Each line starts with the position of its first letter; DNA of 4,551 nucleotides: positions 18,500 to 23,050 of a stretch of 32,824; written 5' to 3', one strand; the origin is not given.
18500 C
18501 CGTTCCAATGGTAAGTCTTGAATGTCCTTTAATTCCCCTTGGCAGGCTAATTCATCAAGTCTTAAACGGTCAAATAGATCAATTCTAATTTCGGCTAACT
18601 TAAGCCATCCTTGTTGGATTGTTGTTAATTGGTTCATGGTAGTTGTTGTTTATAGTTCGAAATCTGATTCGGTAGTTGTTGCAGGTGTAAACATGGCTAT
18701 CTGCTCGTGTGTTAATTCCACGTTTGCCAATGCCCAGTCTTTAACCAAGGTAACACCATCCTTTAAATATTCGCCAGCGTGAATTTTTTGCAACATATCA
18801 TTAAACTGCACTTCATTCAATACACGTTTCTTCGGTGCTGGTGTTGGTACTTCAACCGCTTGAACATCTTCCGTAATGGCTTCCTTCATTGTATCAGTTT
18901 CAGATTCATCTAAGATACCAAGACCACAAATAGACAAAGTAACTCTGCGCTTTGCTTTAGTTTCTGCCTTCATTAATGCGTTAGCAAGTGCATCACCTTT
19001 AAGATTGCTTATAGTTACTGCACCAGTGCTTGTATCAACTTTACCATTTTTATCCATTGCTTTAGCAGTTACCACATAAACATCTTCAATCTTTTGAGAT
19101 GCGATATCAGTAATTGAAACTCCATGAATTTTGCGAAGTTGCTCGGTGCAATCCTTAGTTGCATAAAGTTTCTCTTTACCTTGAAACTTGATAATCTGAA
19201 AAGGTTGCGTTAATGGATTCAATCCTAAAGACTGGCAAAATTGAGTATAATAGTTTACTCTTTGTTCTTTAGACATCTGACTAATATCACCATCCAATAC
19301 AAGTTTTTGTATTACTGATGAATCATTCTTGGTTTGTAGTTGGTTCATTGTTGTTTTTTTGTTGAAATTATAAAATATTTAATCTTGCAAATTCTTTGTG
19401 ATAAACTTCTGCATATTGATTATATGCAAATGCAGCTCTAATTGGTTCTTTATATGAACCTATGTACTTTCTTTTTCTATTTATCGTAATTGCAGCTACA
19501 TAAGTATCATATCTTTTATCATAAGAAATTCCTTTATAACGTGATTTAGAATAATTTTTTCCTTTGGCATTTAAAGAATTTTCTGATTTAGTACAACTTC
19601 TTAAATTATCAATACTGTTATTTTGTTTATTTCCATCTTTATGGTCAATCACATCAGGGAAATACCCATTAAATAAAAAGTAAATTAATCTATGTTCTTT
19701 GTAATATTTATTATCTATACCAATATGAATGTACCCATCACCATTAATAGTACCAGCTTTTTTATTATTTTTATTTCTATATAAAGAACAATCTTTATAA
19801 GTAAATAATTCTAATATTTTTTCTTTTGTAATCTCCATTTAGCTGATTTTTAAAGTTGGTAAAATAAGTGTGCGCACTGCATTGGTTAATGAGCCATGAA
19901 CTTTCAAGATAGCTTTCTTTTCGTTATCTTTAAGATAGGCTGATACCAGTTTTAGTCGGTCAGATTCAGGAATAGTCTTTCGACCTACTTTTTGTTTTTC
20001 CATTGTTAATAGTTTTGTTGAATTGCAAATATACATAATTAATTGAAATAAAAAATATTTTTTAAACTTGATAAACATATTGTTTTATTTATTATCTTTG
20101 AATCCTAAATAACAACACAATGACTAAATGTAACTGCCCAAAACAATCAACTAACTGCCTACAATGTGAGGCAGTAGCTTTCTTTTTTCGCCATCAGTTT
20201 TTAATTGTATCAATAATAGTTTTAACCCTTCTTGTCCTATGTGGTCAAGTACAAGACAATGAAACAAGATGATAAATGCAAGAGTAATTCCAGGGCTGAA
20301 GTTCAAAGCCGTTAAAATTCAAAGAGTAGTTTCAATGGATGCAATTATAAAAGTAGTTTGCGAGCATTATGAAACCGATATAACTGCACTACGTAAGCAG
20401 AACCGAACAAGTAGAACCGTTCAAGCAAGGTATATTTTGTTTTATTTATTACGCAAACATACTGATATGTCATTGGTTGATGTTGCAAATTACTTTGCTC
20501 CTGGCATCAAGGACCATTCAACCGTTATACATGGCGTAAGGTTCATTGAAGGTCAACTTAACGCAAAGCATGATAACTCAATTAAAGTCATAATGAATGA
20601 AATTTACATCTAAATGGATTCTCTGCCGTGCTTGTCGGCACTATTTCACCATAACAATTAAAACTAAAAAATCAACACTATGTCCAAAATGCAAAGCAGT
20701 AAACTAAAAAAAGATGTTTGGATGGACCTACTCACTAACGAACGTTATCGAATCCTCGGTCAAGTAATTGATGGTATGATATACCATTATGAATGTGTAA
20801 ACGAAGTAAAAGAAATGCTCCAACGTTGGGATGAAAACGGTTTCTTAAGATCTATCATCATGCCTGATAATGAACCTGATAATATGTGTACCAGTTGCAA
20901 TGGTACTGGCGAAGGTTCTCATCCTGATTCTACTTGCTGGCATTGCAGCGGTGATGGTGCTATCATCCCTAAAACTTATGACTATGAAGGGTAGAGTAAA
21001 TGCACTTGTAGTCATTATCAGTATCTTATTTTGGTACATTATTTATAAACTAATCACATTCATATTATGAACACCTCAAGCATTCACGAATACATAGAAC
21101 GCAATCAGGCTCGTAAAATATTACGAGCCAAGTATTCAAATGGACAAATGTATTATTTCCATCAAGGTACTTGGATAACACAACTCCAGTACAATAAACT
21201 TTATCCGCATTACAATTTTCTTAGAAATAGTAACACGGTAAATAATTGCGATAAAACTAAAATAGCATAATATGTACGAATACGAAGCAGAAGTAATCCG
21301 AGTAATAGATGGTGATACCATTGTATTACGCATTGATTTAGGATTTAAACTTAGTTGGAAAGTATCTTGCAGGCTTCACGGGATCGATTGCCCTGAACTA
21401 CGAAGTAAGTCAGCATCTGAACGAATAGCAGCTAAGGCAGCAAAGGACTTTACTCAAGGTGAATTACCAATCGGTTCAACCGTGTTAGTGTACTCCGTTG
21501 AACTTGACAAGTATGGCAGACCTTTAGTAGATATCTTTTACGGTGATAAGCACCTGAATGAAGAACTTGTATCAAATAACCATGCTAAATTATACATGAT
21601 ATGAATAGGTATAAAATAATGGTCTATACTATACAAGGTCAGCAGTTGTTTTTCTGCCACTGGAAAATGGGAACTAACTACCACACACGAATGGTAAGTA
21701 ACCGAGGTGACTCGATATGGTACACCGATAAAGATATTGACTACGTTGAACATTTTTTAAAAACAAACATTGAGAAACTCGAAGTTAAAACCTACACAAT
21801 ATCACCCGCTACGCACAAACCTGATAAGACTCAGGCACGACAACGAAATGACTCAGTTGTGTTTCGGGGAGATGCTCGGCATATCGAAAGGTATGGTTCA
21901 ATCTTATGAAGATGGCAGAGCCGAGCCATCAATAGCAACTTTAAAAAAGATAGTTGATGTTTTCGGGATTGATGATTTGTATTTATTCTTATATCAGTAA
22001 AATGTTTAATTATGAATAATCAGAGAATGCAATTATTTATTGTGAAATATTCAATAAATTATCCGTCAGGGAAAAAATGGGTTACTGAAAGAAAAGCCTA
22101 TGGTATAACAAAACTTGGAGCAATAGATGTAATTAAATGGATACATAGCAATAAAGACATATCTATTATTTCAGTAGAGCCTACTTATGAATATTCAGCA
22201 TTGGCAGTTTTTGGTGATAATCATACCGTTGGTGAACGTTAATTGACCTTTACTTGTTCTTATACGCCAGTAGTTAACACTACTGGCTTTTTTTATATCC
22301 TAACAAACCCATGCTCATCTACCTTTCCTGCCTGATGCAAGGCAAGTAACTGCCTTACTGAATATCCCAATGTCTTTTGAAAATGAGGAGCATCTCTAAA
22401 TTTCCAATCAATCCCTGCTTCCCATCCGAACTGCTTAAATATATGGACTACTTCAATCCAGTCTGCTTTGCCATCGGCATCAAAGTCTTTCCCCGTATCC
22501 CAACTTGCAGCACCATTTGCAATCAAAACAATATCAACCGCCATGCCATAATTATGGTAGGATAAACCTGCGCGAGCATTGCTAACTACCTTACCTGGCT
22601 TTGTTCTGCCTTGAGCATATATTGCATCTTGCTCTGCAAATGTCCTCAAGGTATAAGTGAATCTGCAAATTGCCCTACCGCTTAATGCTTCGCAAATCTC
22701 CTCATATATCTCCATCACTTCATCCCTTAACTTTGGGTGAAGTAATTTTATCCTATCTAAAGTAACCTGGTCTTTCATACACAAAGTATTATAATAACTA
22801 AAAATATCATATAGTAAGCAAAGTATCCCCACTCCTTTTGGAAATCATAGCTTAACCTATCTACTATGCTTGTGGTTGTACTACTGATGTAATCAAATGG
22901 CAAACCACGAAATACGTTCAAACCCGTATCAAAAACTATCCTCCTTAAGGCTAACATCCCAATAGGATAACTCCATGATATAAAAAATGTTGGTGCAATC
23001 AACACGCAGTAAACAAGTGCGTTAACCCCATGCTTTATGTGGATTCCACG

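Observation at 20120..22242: Opposite-strand early cassette combining a DnaA domain-IV-only protein, a DnaJ-type zinc finger, an SNase-like nuclease and an XRE HTH: candidate host-takeover/anti-defence module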

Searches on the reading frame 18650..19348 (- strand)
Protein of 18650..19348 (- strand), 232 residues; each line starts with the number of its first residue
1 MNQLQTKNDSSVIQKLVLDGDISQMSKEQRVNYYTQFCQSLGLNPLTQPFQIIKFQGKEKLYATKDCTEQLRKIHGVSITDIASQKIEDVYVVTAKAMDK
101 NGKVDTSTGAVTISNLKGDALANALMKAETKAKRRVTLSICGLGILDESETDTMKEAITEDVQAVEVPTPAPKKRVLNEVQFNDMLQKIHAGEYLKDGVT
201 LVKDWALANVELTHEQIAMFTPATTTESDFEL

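Call 11: search_protein_families(library=phrogs, max_evalue=0.001, proteins=[window:18650-19348:-])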
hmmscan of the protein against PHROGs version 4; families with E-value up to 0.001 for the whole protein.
window:18650-19348:- (232 aa): 0 families

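Call 14: find_related_loci(query=window:18650-19348:-, collection=viral_contigs, flank=8000)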
Query window:18650-19348:- (232 aa) in viral_contigs; peptide patterns used: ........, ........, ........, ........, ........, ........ (x = any residue, [..] = any of these).
474 stretches matched a pattern; 466 encode a relative of the query (tblastn E <= 1e-3); the best 80 are kept; 80 distinct loci.
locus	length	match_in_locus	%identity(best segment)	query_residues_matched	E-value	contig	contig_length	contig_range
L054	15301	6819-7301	74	7-163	4e-77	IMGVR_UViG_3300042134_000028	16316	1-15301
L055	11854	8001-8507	70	8-176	4e-76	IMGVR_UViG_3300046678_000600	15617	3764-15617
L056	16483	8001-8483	70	2-163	1e-70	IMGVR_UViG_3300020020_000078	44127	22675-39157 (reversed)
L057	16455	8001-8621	56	1-205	1e-69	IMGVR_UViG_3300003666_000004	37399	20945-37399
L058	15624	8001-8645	56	2-216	2e-69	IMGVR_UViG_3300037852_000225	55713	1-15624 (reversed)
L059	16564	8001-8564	56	1-193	9e-66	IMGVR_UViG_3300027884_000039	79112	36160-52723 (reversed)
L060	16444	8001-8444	64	9-156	2e-63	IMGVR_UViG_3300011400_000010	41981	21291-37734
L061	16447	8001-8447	62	9-157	4e-62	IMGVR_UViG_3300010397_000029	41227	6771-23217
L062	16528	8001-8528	55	10-181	1e-60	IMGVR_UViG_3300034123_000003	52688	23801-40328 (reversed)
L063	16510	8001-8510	58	12-173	8e-60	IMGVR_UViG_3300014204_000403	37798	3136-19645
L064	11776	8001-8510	53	1-174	1e-59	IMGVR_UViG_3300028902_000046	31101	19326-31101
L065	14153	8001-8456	60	1-150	2e-59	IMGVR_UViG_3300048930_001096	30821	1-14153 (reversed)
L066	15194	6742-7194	59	2-154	2e-59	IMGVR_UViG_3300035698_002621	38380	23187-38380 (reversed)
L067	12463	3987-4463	60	1-157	5e-59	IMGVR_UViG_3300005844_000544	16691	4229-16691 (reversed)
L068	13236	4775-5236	60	9-162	5e-59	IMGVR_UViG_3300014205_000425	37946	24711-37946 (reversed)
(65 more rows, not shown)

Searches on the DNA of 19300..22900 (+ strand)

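Call 9: search_dna_similar(query=window:19300-22900:+, collection=phages, mode=distant, max_rows=30)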
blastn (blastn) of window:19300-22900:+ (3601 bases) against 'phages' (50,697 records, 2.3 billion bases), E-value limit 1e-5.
Records with a match: 21; places in all: 21; records where one place covers at least 80% of the query: 0.
Best place of each record, by identity: 80-90% 6; 60-80% 15.
By first word of the organism name: Bacillus 8; Cellulophaga 7; Lactococcus 4; Salmonella 2.
By host as written in the record: Lactococcus lactis 4; Bacillus subtilis W-23-S(r); Bacillus licheniformis ATCC 9945a 2; Cellulophaga sp. MM#3 2; Cellulophaga baltica MM#3 2; Salmonella typhimurium 2; Bacillus megaterium DSM 319 2; Cellulophaga baltica '#3 r phiST' 1; Cellulophaga baltica NN016038 1; and 5 more.
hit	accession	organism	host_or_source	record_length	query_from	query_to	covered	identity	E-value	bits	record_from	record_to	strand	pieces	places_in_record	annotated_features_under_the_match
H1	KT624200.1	Bacillus phage SP-15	Bacillus subtilis W-23-S(r); Bacillus ...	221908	3147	3340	5%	67.0%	4e-6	61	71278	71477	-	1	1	L-alanoyl-D-glutamate peptidase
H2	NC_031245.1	Bacillus phage SP-15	Bacillus subtilis W-23-S(r); Bacillus ...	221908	3147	3340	5%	67.0%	4e-6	61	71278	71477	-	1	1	endolysin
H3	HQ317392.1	Cellulophaga phage phiSM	Cellulophaga sp. MM#3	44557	3065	3189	3%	72.0%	3e-8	69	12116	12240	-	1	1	phage lysin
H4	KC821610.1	Cellulophaga phage phi3ST:2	Cellulophaga baltica '#3 r phiST'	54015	3065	3189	3%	72.0%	3e-8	69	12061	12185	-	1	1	L-alanoyl-D-glutamate peptidase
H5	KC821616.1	Cellulophaga phage phiSM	Cellulophaga baltica MM#3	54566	3065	3189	3%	72.0%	3e-8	69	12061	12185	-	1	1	L-alanoyl-D-glutamate peptidase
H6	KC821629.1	Cellulophaga phage phi38:2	Cellulophaga baltica NN016038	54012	3065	3189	3%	72.0%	3e-8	69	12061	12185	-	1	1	L-alanoyl-D-glutamate peptidase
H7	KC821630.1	Cellulophaga phage phi3:1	Cellulophaga baltica MM#3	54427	3065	3189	3%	72.0%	3e-8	69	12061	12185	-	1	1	L-alanoyl-D-glutamate peptidase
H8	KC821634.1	Cellulophaga phage phi47:1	Cellulophaga baltica NN014847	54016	3065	3189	3%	72.0%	3e-8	69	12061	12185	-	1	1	L-alanoyl-D-glutamate peptidase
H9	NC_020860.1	Cellulophaga phage phiSM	Cellulophaga sp. MM#3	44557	3065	3189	3%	72.0%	3e-8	69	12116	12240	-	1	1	endolysin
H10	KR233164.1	Salmonella phage NR01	Salmonella typhimurium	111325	300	411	3%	74.1%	2e-9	73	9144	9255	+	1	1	putative HNH endonuclease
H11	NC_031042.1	Salmonella phage NR01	Salmonella typhimurium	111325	300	411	3%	74.1%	2e-9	73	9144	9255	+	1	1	putative HNH endonuclease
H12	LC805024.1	Bacillus phage phiBsKO1-1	Bacillus subtilis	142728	3231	3339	3%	73.6%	4e-6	62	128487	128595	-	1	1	record has no annotation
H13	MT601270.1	Bacillus phage vB_BsuM-Goe9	Bacillus subtilis Delta6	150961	3231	3339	3%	72.7%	4e-6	61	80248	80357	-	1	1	putative D-alanyl-D-alanine carboxypeptidase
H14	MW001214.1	Bacillus phage SP8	Bacillus subtilis Marburg strain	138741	3231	3339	3%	72.7%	4e-6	61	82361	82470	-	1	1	endolysin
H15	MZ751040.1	Bacillus phage phi18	Bacillus subtilis subsp. subtilis str. ...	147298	3231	3339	3%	72.7%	4e-6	61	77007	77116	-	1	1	endolysin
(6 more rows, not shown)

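Call 88: search_rna_families(source=L171, start=10300, end=10830, threshold=evalue, max_evalue=0.1)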
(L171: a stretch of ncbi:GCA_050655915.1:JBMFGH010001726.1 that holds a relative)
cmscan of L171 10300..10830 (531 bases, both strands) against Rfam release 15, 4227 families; matches with E-value up to 0.1: 2.
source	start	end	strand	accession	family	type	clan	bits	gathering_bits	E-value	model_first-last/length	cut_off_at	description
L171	10742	10810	+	RF00005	tRNA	Gene; tRNA;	CL00001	44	29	3.7e-08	1-71/71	no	tRNA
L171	10495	10623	+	RF00005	tRNA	Gene; tRNA;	CL00001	31.1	29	0.00014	1-71/71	no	tRNA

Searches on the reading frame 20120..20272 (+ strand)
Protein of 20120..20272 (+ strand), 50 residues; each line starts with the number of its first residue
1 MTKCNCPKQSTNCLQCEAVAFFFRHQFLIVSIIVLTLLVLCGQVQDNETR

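Call 7: search_protein_families(library=pfam, max_evalue=1, proteins=[window:20120-20272:+])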
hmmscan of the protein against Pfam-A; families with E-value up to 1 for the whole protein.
window:20120-20272:+ (50 aa): 0 families

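Call 8: search_protein_families(library=phrogs, max_evalue=0.1, proteins=[window:20120-20272:+])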
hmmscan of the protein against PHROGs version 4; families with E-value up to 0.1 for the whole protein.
window:20120-20272:+ (50 aa): 0 families

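Call 66: search_protein_families(library=padloc, max_evalue=0.01, proteins=[window:20120-20272:+])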
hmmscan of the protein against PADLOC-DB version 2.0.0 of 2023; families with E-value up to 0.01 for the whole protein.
window:20120-20272:+ (50 aa): 0 families
